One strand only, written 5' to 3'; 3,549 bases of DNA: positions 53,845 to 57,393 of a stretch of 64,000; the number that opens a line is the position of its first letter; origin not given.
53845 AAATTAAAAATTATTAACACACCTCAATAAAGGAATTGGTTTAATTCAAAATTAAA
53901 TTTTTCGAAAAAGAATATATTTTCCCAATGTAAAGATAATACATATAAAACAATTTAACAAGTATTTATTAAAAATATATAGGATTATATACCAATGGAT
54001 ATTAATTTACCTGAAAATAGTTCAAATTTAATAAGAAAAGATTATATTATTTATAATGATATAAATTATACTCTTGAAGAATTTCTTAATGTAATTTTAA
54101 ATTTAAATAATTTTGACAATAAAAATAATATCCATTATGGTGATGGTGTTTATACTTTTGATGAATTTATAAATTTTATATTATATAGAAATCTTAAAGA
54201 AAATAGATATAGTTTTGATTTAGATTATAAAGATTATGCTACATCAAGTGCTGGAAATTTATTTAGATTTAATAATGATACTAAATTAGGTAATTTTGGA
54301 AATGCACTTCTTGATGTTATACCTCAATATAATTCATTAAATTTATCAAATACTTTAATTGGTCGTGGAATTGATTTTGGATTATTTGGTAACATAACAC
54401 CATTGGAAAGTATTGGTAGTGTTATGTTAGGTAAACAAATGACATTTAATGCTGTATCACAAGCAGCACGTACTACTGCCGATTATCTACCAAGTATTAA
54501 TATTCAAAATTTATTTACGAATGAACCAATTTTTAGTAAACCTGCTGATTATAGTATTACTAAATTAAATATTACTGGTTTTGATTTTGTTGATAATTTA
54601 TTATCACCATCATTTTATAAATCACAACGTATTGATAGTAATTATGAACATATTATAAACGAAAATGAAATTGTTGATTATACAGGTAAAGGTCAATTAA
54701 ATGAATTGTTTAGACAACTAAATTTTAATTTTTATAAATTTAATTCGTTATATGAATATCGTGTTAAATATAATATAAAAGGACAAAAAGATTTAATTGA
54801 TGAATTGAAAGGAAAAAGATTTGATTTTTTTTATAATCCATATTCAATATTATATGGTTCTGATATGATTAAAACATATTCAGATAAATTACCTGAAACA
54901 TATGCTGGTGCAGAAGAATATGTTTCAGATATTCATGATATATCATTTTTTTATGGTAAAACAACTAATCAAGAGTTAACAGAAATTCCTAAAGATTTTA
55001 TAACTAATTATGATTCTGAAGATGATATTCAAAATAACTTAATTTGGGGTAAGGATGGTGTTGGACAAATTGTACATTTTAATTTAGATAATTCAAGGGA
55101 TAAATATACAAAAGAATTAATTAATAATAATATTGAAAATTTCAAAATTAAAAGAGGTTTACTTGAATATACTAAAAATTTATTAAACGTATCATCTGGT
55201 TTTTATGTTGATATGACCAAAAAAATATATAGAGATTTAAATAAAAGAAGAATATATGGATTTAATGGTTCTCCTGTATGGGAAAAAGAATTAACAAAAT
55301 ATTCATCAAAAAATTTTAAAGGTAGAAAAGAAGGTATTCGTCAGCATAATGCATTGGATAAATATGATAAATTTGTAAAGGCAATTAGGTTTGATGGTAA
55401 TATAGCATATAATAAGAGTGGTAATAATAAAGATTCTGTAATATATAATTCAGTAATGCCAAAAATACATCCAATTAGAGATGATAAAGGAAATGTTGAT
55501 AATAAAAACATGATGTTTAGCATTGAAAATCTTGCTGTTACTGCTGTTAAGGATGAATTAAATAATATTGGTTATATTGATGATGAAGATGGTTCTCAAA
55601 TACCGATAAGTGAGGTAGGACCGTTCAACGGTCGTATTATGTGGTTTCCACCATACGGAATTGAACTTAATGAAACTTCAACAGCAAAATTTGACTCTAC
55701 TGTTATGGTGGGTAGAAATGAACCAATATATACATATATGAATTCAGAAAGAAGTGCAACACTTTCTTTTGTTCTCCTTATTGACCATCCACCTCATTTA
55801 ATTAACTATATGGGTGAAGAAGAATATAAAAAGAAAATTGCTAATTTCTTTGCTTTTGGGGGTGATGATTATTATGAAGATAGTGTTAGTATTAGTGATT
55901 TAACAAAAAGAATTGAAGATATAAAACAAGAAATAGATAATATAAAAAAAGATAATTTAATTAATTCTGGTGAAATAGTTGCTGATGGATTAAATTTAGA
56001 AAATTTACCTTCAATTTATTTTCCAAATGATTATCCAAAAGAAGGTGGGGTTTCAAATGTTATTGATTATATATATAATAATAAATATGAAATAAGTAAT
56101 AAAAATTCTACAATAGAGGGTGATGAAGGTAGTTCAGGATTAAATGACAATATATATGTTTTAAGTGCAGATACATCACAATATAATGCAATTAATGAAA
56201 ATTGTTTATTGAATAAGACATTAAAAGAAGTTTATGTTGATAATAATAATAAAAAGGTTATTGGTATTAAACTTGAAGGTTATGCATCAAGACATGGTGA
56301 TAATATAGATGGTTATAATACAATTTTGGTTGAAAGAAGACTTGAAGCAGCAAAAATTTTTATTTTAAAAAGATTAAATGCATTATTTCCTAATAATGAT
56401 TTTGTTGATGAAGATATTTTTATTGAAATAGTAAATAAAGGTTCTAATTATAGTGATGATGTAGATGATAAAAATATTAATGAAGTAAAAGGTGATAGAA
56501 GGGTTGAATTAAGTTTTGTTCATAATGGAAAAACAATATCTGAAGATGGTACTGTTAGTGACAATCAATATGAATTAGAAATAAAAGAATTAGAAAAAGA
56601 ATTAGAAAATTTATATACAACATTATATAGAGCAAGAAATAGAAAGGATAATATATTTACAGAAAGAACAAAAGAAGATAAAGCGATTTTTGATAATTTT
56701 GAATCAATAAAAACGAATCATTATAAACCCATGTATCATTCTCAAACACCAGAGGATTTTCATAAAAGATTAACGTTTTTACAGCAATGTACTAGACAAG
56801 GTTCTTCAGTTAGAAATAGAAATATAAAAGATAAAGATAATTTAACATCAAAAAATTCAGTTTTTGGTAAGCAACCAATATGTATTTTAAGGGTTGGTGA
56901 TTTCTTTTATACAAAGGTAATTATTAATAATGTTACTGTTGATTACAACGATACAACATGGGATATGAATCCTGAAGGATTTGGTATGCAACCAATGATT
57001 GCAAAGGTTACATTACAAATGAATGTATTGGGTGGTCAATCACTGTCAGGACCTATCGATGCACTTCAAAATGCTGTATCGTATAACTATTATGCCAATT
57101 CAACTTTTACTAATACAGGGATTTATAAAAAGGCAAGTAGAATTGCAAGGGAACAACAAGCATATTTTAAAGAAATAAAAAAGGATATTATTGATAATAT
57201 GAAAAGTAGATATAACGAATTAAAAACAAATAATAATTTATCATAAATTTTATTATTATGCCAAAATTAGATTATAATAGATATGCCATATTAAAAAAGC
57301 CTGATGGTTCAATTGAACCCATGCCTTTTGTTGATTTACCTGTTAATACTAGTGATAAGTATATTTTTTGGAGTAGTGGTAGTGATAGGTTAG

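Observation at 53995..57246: OmpA-like peptidoglycan-binding domain embedded in a 1083-aa tail protein downstream of the tape measure gene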

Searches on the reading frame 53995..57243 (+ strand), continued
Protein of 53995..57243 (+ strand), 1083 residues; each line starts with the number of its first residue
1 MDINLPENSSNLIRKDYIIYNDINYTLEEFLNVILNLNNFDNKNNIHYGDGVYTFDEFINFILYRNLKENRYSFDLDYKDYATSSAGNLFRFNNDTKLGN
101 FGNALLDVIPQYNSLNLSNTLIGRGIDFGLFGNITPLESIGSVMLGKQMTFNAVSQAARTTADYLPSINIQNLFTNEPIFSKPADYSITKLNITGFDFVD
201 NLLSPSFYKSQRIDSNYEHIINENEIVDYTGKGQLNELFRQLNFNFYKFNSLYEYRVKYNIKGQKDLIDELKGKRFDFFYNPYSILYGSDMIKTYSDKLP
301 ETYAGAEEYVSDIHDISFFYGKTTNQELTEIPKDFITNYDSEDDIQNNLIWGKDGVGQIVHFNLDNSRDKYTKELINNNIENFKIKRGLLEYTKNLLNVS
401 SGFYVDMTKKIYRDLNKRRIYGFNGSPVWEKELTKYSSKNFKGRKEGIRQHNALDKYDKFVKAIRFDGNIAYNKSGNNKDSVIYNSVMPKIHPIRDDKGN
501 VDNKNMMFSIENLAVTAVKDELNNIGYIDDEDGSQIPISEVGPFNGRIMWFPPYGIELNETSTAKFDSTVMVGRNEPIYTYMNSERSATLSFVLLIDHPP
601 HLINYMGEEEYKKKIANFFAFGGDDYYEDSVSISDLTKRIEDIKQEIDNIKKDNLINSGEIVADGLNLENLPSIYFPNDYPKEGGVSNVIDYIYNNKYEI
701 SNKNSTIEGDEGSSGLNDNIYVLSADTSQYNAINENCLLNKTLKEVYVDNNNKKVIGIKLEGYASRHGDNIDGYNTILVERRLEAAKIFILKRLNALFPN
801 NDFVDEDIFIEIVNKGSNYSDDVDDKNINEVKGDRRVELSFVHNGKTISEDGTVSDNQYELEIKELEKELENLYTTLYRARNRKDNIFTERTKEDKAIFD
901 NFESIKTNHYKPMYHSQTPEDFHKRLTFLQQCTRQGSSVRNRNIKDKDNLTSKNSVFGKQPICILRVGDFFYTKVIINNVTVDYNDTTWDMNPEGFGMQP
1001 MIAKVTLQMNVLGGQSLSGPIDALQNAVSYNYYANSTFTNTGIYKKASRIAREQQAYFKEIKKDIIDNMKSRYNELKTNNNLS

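Call 93: find_related_loci(query=A1, collection=genome_contigs, flank=3000)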
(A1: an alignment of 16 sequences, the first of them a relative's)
Query A1 (1083 aa) in genome_contigs; peptide patterns used: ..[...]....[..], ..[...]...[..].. (x = any residue, [..] = any of these).
82 stretches matched a pattern; 19 encode a relative of the query (tblastn E <= 1e-3); 19 distinct loci.
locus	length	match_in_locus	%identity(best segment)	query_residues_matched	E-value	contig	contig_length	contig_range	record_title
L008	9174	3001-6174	38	65-1075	0e+0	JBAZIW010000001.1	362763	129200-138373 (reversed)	MAG: Candidatus Paceibacterota bacterium isolate SO_2017_LW4_104 scaffold_78_c1_LW137-91_2017, whole genome shotgun sequ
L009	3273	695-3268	35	97-936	2e-124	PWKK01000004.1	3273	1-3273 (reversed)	MAG: Candidatus Nealsonbacteria bacterium isolate CSSed10_186 CS-Sed10-C115655, whole genome shotgun sequence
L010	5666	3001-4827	31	435-1036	1e-66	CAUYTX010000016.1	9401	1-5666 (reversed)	Gammaproteobacteria bacterium strain CCP3-SC1AL1 genome assembly, contig: CCP3SC1AL1_Contig_114, whole genome shotgun se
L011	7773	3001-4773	30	448-1036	3e-64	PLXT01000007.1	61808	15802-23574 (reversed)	MAG: Methanobacterium sp. isolate palsa_68 73.20120700_P3D.344_contig_102697, whole genome shotgun sequence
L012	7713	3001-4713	32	502-1037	5e-64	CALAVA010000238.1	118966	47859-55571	MAG TPA_asm: uncultured Bacteroidales bacterium isolate ERR1278072_bin.9_CONCOCT_v1.1_MAG genome assembly, contig: ERZ84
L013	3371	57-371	67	950-1054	3e-43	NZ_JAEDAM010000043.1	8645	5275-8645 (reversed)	Candidatus Vampirococcus lugosii isolate Chiprana VAMP_119, whole genome shotgun sequence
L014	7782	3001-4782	47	387-1076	9e-43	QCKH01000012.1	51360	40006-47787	Prochlorococcus sp. AG-409-L21 Ga0171895_112, whole genome shotgun sequence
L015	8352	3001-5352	40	405-1081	7e-42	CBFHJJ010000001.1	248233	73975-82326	MAG: Flavobacteriaceae bacterium isolate AGTU_104_bin_21_permissive genome assembly, contig: AGTU_104_bin_21_permissive_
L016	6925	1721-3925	48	405-1036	2e-41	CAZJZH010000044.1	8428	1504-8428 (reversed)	MAG TPA_asm: uncultured Gammaproteobacteria bacterium isolate SRP334346_co1_66 genome assembly, contig: NODE_6592_length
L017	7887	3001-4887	49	481-1038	6e-40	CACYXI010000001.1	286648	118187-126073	MAG: uncultured Bacteroidales bacterium isolate RUG12352 genome assembly, contig: RUG12352_asm_1, whole genome shotgun s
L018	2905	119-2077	49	448-1038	1e-38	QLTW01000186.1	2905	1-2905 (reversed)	MAG: Candidatus Psychracetigena formicireducens isolate BS525 DDT42_186, whole genome shotgun sequence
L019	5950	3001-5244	40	500-1036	2e-36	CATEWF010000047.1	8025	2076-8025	MAG: uncultured Mycoplasmatota bacterium isolate extra-SRR4116657.37_1677796037 genome assembly, contig: NODE_3311_lengt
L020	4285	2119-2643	35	406-606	7e-27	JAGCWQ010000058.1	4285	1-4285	MAG: Paludibacteraceae bacterium isolate RGIG10190 Yak_Rumen-5__c578538, whole genome shotgun sequence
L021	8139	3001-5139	51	488-1037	3e-44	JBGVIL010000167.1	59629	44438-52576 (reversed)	MAG: Bacilli bacterium isolate fecal_MAG_320 fecal_MAG_320_contig_0168, whole genome shotgun sequence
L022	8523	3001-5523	44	467-1036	1e-36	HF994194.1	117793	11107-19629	Prevotella sp. CAG:1092 genomic scaffold, scf832, whole genome shotgun sequence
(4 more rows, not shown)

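Call 100: fold_search(model_id=the predicted structure, library=viral)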
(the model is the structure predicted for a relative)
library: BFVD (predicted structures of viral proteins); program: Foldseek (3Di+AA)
matches with E <= 10: 140; with E <= 0.001: 3
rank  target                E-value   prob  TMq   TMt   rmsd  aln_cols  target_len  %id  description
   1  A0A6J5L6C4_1          7.6e-11  1.00  0.15  0.19  27.2       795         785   19  Uncharacterized protein [uncultured Caudovirales phage]
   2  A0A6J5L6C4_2          2.2e-09  1.00  0.09  0.12  23.0       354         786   26  Uncharacterized protein [uncultured Caudovirales phage]
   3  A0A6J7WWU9            3.6e-04  0.92  0.12  0.17  34.0       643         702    9  Uncharacterized protein [uncultured Caudovirales phage]
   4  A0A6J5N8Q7            3.4e-03  0.99  0.07  0.13  14.5       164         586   18  Uncharacterized protein [uncultured Caudovirales phage]
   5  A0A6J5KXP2            2.0e-02  0.98  0.07  0.14   7.7       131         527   16  Uncharacterized protein [uncultured Caudovirales phage]
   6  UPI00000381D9         3.2e-02  0.97  0.07  0.16   8.1       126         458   22  (no name look-up for this kind of identifier)
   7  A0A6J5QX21            9.8e-02  0.25  0.10  0.19  34.4       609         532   10  Uncharacterized protein [uncultured Caudovirales phage]
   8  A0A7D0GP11            1.1e-01  0.75  0.06  0.21   8.6       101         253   19  (no name in the UniProt tables at hand)
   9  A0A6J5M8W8            1.2e-01  0.60  0.07  0.16   9.1       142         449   15  Uncharacterized protein [uncultured Caudovirales phage]
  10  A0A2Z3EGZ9            1.3e-01  0.96  0.06  0.33   4.7        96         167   14  (no name in the UniProt tables at hand)
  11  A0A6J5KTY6            1.4e-01  0.80  0.08  0.18   5.6       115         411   15  OmpA-like domain-containing protein [uncultured Caudovirales phage]
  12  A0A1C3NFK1            1.4e-01  0.77  0.06  0.21  10.3       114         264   13  (no name in the UniProt tables at hand)
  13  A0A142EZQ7            1.4e-01  0.60  0.06  0.18   7.1       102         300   22  (no name in the UniProt tables at hand)
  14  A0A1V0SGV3            1.6e-01  0.08  0.05  0.08  30.4       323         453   14  Uncharacterized protein [Hokovirus HKV1]
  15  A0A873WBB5            1.7e-01  0.69  0.05  0.23   4.7        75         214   15  (no name in the UniProt tables at hand)
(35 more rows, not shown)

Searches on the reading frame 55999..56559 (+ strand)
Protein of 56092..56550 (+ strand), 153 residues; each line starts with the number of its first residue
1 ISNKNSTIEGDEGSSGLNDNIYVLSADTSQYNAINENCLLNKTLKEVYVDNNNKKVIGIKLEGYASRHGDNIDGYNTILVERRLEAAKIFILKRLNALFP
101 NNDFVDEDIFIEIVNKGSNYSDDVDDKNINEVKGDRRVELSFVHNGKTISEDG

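Call 15: search_protein_families(library=pfam, proteins=[window:56092-56550:+, window:56005-56550:+], max_evalue=10)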
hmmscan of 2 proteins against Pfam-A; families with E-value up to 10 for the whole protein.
seq(153 aa): 2 families
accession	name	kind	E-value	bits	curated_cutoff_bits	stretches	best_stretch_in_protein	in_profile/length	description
PF18924.5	DUF5674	-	0.086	13.3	27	1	98-131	64-100/109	Protein of unknown function (DUF5674)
PF18118.7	PRC2_HTH_1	-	0.094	14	24.2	1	102-133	6-37/101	Polycomb repressive complex 2 tri-helical domain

seq(182 aa): 2 families
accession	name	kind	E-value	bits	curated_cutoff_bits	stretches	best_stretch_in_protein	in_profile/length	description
PF18924.5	DUF5674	-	0.11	13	27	1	127-160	64-100/109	Protein of unknown function (DUF5674)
PF18118.7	PRC2_HTH_1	-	0.13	13.5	24.2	1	131-162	6-37/101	Polycomb repressive complex 2 tri-helical domain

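Call 20: search_solved_structures(query=A2, max_evalue=10, show_alignments=3)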
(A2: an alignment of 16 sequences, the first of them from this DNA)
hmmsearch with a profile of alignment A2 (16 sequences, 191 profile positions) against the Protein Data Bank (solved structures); distinct sequences matched with E-value up to 10: 37.
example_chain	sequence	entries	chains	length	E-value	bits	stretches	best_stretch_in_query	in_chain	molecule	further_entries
9rle_P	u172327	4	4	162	1.3e-05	28.6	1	44-125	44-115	Peptidoglycan-associated lipoprotein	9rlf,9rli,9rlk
2hqs_H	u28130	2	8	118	1.3e-05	28.6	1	57-125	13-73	Peptidoglycan-associated lipoprotein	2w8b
1oap_A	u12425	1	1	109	1.5e-05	28.4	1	57-125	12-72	PEPTIDOGLYCAN-ASSOCIATED LIPOPROTEIN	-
6u83_A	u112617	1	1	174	0.00019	24.8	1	71-125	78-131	Outer membrane associated protein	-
4g4v_A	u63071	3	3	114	0.00065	23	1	87-122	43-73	Peptidoglycan-associated lipoprotein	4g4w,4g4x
4pwt_A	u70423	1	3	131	0.0013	22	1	86-125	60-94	Peptidoglycan-associated lipoprotein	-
4r40_B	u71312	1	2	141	0.0015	21.8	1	86-125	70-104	Peptidoglycan-associated lipoprotein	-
2aiz_P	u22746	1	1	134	0.0018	21.6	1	55-125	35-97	Outer membrane protein P6 (Fragment)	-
7f4v_aB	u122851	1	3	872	0.0038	20.5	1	87-126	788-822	Photosystem I P700 chlorophyll a apoprotein A2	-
9v99_A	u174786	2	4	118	0.0051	20.1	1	68-123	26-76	Outer membrane beta-barrel domain-containing protein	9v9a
4b5c_A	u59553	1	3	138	0.008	19.5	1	56-120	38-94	PUTATIVE OMPA FAMILY LIPOPROTEIN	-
5u1h_A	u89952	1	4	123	0.0094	19.2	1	89-122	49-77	Outer membrane porin F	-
5nhx_A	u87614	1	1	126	0.014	18.7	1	93-124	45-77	Outer membrane protein A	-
5lkw_A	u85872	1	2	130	0.021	18.1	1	56-120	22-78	Putative OmpA family lipoprotein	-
2mqe_A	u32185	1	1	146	0.021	18.1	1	87-124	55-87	OmpA domain protein transmembrane region-containing protein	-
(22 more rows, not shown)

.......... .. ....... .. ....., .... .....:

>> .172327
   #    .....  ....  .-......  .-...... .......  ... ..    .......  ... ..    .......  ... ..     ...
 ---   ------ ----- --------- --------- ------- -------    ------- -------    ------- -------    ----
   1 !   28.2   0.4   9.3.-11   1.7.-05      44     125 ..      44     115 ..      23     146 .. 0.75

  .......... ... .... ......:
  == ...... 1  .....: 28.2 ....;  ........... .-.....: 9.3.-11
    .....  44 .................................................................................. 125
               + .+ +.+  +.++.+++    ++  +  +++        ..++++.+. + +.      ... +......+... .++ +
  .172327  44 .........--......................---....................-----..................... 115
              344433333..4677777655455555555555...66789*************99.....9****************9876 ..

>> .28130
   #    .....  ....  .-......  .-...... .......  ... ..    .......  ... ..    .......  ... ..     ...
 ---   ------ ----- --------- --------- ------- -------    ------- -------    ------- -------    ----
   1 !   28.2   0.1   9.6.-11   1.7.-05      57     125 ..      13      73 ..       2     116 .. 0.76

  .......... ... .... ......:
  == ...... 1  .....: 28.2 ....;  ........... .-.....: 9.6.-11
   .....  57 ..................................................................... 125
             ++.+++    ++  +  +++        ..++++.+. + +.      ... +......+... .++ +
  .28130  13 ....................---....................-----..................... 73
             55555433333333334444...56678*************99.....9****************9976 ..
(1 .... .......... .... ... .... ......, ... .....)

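Call 21: search_protein_families(library=pfam, alignment_id=A2, max_evalue=1)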
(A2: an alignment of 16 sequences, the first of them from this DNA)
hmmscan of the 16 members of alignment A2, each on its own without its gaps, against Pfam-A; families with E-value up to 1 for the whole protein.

A. member 1, seq(187 aa): 2 families
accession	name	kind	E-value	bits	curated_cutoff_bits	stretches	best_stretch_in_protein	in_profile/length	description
PF18924.5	DUF5674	-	0.12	12.9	27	1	129-162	64-100/109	Protein of unknown function (DUF5674)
PF18118.7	PRC2_HTH_1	-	0.13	13.5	24.2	0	133-164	6-37/101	Polycomb repressive complex 2 tri-helical domain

B. families by the number of members that match (of 16 scanned): 9 families
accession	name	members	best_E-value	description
PF00691.25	OmpA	10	8.5e-05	OmpA family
PF05280.16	FlhC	2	0.15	Flagellar transcriptional activator (FlhC)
PF00123.25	Hormone_2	1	0.05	Peptide hormone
PF13507.12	GATase_5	1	0.068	CobB/CobQ-like glutamine amidotransferase domain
PF18924.5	DUF5674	1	0.12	Protein of unknown function (DUF5674)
PF02760.21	HIN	1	0.12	HIN-200/IF120x domain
PF18118.7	PRC2_HTH_1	1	0.13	Polycomb repressive complex 2 tri-helical domain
PF16874.11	Glyco_hydro_36C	1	0.17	Glycosyl hydrolase family 36 C-terminal domain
PF22713.1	SNaCT6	1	0.19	Short NACHT-associated C-Terminal domain, family 6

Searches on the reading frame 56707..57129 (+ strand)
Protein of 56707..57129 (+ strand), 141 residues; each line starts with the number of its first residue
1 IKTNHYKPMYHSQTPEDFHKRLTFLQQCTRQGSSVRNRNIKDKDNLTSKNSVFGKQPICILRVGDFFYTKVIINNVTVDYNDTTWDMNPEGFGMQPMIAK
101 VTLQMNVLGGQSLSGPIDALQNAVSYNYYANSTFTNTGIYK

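Call 45: find_homologous_proteins(query=window:56707-57129:+, max_evalue=0.00001)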
Query window:56707-57129:+ (141 aa): 49 proteins with E <= 0.00001 among 53 candidates.
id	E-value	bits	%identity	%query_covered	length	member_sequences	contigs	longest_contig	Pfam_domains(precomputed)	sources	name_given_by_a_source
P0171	1.7e-64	234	73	99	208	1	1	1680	-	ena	-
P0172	6.0e-64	232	73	97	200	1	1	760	-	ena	-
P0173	6.8e-64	232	72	97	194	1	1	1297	-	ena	-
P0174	1.2e-63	231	72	97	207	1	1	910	-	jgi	jgi:hypothetical protein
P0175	2.8e-63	230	70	100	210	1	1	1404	-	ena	-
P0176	8.8e-61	222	69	99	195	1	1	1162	-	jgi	jgi:hypothetical protein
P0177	2.7e-60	220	67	100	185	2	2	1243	-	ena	-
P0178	2.9e-59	217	66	99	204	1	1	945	-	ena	-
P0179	1.1e-57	212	64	99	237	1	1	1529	-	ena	-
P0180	9.4e-54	199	72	85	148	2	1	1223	-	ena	-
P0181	2.8e-48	181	73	79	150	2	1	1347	-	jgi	jgi:hypothetical protein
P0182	2.9e-47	178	70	79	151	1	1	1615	-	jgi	jgi:hypothetical protein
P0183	3.1e-46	174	69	79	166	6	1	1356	-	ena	-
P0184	1.5e-45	172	53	99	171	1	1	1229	-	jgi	jgi:hypothetical protein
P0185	1.9e-44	169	55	99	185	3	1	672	-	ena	-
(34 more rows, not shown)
